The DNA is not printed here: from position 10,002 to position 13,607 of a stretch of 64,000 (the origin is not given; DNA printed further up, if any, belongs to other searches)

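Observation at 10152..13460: Long RelA/SpoT homologue fused in one ORF to a ~14-TM region ending in an EamA/DMT transporter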

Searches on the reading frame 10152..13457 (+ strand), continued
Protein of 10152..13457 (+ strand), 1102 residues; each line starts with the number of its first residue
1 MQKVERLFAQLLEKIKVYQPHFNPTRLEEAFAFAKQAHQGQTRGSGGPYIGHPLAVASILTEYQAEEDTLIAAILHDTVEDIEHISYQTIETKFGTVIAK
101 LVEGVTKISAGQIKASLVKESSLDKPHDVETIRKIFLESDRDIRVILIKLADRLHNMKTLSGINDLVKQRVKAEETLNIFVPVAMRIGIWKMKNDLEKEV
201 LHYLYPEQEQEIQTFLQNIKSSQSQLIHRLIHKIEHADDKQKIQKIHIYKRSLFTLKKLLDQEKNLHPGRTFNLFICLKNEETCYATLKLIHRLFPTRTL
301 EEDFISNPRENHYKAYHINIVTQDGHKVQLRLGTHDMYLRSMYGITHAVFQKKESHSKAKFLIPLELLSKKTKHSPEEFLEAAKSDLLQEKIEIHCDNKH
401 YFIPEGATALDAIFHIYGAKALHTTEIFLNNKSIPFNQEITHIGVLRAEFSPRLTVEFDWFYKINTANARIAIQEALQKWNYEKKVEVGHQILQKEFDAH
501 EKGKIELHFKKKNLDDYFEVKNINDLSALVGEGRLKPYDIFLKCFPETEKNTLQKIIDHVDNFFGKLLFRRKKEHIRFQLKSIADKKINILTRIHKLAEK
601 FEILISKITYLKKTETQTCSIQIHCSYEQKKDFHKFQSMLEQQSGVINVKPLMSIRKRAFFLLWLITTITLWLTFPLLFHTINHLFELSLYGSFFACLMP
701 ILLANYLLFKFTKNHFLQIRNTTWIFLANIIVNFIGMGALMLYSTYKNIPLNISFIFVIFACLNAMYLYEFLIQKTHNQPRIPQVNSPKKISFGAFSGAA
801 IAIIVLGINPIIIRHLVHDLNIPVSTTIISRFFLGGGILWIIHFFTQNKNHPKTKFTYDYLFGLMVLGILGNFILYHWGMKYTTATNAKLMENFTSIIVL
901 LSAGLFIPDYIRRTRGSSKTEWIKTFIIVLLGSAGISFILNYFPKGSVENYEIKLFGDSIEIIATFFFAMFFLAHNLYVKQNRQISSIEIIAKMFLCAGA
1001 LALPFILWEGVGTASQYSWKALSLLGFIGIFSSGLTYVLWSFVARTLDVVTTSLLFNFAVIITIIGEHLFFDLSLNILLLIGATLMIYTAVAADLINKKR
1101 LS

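Call 43: list_cluster_members(proteins=[P0121, P0122, P0124, P0136, P0143, P0141, P0057, P0006, P0163, P0180])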
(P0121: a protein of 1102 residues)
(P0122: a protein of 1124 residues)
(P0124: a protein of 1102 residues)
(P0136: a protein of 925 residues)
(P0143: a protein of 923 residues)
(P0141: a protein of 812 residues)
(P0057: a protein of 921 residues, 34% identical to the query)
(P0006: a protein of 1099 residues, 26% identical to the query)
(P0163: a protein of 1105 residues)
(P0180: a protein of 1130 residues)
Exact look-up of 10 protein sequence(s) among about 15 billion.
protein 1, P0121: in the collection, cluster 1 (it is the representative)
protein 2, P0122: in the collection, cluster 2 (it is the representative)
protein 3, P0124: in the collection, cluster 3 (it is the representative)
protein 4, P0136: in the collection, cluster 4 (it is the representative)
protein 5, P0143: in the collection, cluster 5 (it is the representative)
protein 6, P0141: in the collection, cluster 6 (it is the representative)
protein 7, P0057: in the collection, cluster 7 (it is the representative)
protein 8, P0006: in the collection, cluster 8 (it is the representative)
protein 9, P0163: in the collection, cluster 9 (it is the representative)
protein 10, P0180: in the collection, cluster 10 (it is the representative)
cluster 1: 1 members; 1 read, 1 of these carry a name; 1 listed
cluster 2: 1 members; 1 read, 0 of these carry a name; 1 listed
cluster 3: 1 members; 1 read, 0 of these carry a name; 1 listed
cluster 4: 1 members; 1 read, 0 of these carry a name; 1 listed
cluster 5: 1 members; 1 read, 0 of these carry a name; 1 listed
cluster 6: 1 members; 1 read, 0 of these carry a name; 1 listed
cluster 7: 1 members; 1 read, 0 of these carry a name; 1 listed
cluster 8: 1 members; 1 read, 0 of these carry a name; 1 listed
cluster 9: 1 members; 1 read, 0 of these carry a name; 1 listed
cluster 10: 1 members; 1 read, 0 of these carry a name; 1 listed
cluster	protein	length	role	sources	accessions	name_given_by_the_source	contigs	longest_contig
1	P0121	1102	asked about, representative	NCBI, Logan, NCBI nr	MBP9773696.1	MAG: HD domain-containing protein [Candidatus Peribacteraceae bacterium] | HD domain-containing protein [Candidatus Peribacteraceae bacterium]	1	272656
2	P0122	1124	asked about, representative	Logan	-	-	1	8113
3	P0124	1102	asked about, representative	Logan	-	-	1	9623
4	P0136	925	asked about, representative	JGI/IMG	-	-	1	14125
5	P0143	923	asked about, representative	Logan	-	-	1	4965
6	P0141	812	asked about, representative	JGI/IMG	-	-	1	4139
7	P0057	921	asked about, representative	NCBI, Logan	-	-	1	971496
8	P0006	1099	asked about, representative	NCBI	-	-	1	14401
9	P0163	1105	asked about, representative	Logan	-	-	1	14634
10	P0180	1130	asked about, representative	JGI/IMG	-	-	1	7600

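Call 66: list_cluster_members(proteins=[P0009, P0044, P0145, P0147, P0148, P0150, P0152, P0153, P0155, P0156])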
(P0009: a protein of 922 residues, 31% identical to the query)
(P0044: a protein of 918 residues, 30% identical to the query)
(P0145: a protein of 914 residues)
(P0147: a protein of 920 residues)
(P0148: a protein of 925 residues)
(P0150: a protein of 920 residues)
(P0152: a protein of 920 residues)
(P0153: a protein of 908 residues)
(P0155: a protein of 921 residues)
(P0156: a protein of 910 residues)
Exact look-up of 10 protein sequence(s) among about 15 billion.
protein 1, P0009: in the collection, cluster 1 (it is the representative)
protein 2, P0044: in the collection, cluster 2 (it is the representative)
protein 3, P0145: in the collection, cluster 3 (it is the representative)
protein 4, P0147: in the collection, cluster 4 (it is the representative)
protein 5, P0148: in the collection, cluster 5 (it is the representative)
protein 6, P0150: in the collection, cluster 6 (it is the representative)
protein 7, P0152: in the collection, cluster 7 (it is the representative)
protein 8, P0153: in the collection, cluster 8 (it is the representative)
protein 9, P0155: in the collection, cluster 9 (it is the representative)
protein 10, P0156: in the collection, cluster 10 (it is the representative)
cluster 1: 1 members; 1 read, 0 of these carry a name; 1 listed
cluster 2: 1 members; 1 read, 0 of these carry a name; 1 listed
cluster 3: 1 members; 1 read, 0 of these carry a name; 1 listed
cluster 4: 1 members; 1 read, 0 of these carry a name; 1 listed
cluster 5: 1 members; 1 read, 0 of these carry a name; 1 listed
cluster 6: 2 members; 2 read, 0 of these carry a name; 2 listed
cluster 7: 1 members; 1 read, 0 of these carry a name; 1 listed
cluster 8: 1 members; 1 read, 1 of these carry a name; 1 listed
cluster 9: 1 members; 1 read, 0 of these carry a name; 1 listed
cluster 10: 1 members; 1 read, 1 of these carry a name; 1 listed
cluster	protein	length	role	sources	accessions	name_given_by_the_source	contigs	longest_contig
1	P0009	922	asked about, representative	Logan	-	-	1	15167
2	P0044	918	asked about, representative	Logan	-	-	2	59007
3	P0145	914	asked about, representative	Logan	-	-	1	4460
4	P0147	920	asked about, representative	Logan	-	-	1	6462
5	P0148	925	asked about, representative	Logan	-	-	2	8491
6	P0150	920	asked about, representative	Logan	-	-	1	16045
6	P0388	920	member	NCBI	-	-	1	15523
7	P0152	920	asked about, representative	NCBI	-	-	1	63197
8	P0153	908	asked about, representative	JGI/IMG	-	guanosine-3',5'-bis(diphosphate) 3'-pyrophosphohydrolase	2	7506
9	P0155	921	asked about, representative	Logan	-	-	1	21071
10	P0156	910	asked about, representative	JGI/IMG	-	RelA/SpoT family (p)ppGpp synthetase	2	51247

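Call 73: predict_structure(alignment_id=A5)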
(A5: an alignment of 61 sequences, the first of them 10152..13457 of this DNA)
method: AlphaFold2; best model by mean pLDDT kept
length: 1102 residues; sequences in the alignment: 61
mean_pLDDT: 90.3   pTM: 0.79
mean pLDDT of the five models: 90.3, 89.3, 88.8, 87.4, 87.3
residues with pLDDT >= 90: 746; 70-90: 312; 50-70: 44; < 50: 0
segments of 3 or more residues with pLDDT < 50: none
pLDDT, mean of each block of 10 residues (from residue 1): 88 95 95 96 91 97 96 96 93 97 92 68 76 94 96 97 94 96 95 96 95 95 95 94 94 93 89 96 95 92 91 94 94 96 93 78 88 90 93 91 94 96 97 93 92 95 94 95 95 93 85 82 94 93 80 76 74 86 82 94 95 91 94 94 91 88 91 90 88 87 88 78 81 89 84 84 85 70 62 88 95 94 95 96 89 89 97 96 92 91 85 70 88 89 76 89 95 95 94 97 95 89 96 96 91 90 93 89 93 87 76
secondary structure, 60 per line:
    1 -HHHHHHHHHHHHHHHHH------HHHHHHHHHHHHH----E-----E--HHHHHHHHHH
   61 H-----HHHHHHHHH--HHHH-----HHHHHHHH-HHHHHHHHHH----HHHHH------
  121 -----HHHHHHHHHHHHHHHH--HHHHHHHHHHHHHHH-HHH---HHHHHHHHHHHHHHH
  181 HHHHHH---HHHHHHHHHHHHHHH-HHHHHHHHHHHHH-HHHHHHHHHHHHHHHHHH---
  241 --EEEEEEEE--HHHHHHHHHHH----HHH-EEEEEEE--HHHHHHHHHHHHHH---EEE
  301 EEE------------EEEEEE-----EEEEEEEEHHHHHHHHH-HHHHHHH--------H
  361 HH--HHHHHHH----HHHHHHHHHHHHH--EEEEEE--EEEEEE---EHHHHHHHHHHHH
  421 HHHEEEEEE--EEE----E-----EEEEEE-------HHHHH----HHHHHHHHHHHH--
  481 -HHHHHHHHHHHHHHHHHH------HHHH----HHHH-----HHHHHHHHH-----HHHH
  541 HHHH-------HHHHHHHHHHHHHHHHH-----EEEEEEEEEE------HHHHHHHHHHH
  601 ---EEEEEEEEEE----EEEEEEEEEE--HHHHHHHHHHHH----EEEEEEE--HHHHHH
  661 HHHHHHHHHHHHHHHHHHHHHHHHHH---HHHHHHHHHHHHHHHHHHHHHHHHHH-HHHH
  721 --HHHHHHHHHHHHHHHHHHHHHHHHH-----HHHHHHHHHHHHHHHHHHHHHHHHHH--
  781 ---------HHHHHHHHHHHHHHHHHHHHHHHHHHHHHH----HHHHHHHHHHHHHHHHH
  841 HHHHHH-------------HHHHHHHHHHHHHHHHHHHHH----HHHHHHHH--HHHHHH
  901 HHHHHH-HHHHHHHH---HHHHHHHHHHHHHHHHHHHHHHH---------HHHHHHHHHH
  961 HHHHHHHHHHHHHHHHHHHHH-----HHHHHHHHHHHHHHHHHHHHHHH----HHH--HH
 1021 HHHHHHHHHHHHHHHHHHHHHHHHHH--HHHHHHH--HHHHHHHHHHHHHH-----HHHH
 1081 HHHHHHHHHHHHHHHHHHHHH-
elements in order (helices of 4 or more, strands of 3 or more residues): H2-18 H25-37 H51-61 H67-75 H78-81 H87-94 H96-105 H110-114 H126-141 H144-158 H166-186 H190-204 H206-218 H220-237 E243-250 H253-263 E272-278 H281-294 E298-303 E316-321 E327-334 H335-343 H345-351 H365-371 H376-388 E391-396 E399-404 H409-423 E424-429 E432-434 E445-450 H458-462 H467-478 H482-499 H506-509 H514-517 H523-531 H537-544 H552-568 E574-583 H590-600 E604-613 E618-627 H630-641 E646-652 H655-686 H690-715 H717-720 H723-747 H753-778 H790-819 H824-846 H860-880 H885-892 H895-906 H908-915 H919-941 H951-981 H987-1009 H1019-1046 H1049-1055 H1058-1071 H1077-1101

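Call 78: fold_search(model_id=the predicted structure, library=pdb)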
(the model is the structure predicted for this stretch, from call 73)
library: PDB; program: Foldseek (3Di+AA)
matches with E <= 10: 758; with E <= 0.001: 47
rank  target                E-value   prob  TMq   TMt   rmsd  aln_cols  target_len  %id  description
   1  7qpr_B                1.2e-22  1.00  0.27  0.42  24.0       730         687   21  Structure of full length SpoT (released 2023-01-18)
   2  7qpr_D                1.3e-22  1.00  0.27  0.42  23.6       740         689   19  Structure of full length SpoT (released 2023-01-18)
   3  7qpr_A                3.3e-22  1.00  0.27  0.41  23.6       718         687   20  Structure of full length SpoT (released 2023-01-18)
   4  7qpr_C                4.4e-22  1.00  0.27  0.42  24.1       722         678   21  Structure of full length SpoT (released 2023-01-18)
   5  6yxa                  7.8e-22  1.00  0.29  0.57  23.3       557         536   25  Structure of the bifunctional Rel enzyme from B. subtilis (released 2020-09-23)
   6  5iqr_8                6.3e-21  1.00  0.27  0.46  28.0       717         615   15  Structure of RelA bound to the 70S ribosome (released 2016-05-04)
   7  5kpv_33               9.3e-21  1.00  0.27  0.43  26.2       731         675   15  Structure of RelA bound to ribosome in presence of A/R tRNA (Structure II) (released 2016-09-28)
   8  7oiw_B                9.6e-17  1.00  0.27  0.86   2.7       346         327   29  Structure of S. aureus Rel catalytic domains in complex with pppGpp (released 2022-06-01)
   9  7oiw_A                1.2e-16  1.00  0.27  0.86   2.9       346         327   28  Structure of S. aureus Rel catalytic domains in complex with pppGpp (released 2022-06-01)
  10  8acu_A                1.9e-16  1.00  0.27  0.81   4.8       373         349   29  Structure of Bacillus subtilis Rel in complex with DarB (released 2023-07-19)
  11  24io_B                4.9e-16  1.00  0.26  0.86   4.7       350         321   27  Crystal structure of the RelSeq N-terminal domain from Streptococcus equisimilis in complex with pppGpp (released 2026-03-18)
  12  7ohg                  2.8e-15  1.00  0.24  0.67   5.7       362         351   30  Structure of Thermus thermophilus Rel bound to the non-hydrolasable alarmone analogue (released 2022-06-01)
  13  6s2t                  4.1e-15  1.00  0.24  0.66   5.6       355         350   29  Structure of the N-terminal catalytic region of T. thermophilus Rel bound to ppGpp (released 2020-07-08)
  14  24io_A                5.4e-15  1.00  0.27  0.82   3.3       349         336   27  Crystal structure of the RelSeq N-terminal domain from Streptococcus equisimilis in complex with pppGpp (released 2026-03-18)
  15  1vj7_A                5.4e-15  1.00  0.26  0.84   4.3       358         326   26  Crystal structure of the bifunctional catalytic fragment of RelSeq, the RelA/SpoT homolog from Streptococcus equisimil (released 2004-05-04)
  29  5y78_A                1.2e-06  1.00  0.22  0.70   4.7       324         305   14  Crystal structure of the triose-phosphate/phosphate translocator in complex with inorganic phosphate (released 2017-10-04)
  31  5i20_A                2.0e-06  1.00  0.22  0.74   4.8       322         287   17  Crystal structure of protein (released 2016-06-01)
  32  5i20_D                9.0e-06  1.00  0.22  0.74   4.6       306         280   16  Crystal structure of protein (released 2016-06-01)
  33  5i20_E                1.1e-05  1.00  0.23  0.75   4.5       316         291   16  Crystal structure of protein (released 2016-06-01)
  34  5i20_B                2.2e-05  1.00  0.21  0.73   5.2       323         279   19  Crystal structure of protein (released 2016-06-01)
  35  5i20_C                3.6e-05  1.00  0.22  0.75   4.5       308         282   17  Crystal structure of protein (released 2016-06-01)
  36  7paf_A                4.4e-05  1.00  0.22  0.79   3.7       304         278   14  Streptococcus pneumoniae choline importer LicB in lipid nanodiscs (released 2022-03-16)
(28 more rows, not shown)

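Call 79: find_encoding_contigs(protein=P0010, flank=10000, max_places=2)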
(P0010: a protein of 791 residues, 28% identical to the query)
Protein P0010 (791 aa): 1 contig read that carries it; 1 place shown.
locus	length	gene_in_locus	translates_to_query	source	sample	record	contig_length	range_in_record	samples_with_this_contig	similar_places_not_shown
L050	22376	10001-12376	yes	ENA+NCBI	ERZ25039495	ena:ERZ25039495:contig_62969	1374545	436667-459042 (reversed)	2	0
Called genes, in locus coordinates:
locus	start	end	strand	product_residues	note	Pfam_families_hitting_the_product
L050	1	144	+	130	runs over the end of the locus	PF01909:NTP_transf_2 (weak), PF18765:Polbeta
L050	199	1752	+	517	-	PF05496:RuvB_N (faint), PF13177:DNA_pol3_delta2, PF13401:AAA_22 (weak), PF00004:AAA, PF07724:AAA_2 (faint), PF07728:AAA_5 (weak), PF22608:DNAX_ATPase_lid, PF12169:DNA_pol3_gamma3 (weak), +1 more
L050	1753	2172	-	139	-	PF02661:Fic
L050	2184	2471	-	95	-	PF12728:HTH_17 (weak)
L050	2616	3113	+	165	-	-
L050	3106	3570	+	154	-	PF00583:Acetyltransf_1, PF13302:Acetyltransf_3, PF13673:Acetyltransf_10, PF13420:Acetyltransf_4, PF13508:Acetyltransf_7, PF08445:FR47 (weak)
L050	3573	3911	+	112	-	-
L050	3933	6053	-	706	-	PF22745:Nlig-Ia, PF01653:DNA_ligase_aden, PF03120:OB_DNA_ligase, PF03119:DNA_ligase_ZBD, PF14520:HHH_5 (faint), PF12826:HHH_2 (weak), PF00533:BRCT, PF12738:PTCB-BRCT (weak)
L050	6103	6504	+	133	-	-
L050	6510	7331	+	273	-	-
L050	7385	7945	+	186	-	-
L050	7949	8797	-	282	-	PF04203:Sortase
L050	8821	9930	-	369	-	PF03054:tRNA_Me_trans, PF20259:tRNA_Me_trans_M, PF20258:tRNA_Me_trans_C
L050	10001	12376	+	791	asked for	PF13328:HD_4, PF01966:HD, PF04607:RelA_SpoT, PF02824:TGS, PF19296:RelA_AH, PF13291:ACT_4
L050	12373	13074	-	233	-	PF00977:His_biosynth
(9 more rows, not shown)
